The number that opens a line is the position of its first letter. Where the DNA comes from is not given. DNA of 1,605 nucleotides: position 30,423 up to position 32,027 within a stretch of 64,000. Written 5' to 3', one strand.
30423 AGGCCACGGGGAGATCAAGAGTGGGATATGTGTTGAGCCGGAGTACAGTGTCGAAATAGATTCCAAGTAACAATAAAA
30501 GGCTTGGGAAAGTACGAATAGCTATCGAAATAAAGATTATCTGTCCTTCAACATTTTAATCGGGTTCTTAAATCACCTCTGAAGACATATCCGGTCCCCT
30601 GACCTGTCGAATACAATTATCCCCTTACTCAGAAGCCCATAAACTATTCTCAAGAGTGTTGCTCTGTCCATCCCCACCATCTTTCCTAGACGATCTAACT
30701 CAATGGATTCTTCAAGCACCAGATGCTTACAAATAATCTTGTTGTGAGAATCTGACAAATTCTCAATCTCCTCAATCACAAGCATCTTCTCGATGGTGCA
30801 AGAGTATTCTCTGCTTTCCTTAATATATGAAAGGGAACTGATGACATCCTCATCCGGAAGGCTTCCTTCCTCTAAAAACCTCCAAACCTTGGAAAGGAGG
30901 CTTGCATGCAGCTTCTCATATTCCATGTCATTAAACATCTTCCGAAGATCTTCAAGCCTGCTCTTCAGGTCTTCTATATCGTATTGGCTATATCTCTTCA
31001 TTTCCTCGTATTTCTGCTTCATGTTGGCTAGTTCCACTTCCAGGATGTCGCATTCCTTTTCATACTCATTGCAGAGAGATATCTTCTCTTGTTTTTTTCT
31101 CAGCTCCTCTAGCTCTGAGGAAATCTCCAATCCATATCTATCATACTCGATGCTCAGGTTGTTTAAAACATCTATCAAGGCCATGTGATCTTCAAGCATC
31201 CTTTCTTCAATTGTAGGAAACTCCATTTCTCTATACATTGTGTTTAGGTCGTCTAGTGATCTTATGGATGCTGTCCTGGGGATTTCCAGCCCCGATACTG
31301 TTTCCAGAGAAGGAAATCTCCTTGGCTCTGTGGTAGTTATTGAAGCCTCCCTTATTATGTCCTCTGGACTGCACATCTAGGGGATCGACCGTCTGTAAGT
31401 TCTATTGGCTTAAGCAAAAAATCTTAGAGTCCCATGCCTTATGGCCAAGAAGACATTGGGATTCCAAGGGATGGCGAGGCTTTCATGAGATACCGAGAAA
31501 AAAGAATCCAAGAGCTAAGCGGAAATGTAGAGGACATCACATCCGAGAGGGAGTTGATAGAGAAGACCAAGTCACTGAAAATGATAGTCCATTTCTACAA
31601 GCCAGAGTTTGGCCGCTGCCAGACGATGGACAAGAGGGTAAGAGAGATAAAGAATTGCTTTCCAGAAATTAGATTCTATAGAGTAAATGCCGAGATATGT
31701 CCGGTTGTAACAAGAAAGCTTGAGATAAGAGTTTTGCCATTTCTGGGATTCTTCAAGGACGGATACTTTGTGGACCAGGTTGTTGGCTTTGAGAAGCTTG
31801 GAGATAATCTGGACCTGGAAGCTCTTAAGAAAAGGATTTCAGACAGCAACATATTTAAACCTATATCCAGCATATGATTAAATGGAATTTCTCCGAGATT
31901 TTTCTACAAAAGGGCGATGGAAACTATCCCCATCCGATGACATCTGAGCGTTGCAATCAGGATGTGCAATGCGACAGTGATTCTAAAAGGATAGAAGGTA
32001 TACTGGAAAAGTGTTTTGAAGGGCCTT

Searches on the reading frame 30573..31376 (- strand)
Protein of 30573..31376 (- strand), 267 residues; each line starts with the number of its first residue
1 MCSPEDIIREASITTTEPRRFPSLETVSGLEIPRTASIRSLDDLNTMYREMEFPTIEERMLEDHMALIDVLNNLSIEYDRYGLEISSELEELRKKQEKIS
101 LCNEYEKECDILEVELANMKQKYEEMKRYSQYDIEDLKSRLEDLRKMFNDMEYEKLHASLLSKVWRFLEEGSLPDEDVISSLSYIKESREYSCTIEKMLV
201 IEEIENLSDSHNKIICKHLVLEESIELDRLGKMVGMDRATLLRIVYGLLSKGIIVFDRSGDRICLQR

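Call 60: search_protein_families(library=pfam, proteins=[window:30573-31376:-], max_evalue=0.01)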
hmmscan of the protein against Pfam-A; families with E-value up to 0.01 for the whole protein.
window:30573-31376:- (267 aa): 2 families
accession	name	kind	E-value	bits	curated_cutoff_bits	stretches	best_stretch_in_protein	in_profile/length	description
PF07028.16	DUF1319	-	0.00061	20.4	28.1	1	67-164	13-106/109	Protein of unknown function (DUF1319)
PF07926.17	TPR_MLP1_2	-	0.0089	16.5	36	0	87-146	57-117/129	TPR/MLP1/MLP2-like protein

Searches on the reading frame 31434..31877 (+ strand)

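Call 60: search_protein_families(library=pfam, proteins=[window:31434-31877:+], max_evalue=0.01)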
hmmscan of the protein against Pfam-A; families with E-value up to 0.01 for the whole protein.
window:31434-31877:+ (147 aa): 2 families
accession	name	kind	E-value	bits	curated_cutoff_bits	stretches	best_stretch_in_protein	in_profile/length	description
PF00085.26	Thioredoxin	-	1.6e-09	38.1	23.5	1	44-121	16-93/103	Thioredoxin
PF02114.22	Phosducin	-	0.0023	17.4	23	1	40-124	138-223/265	Phosducin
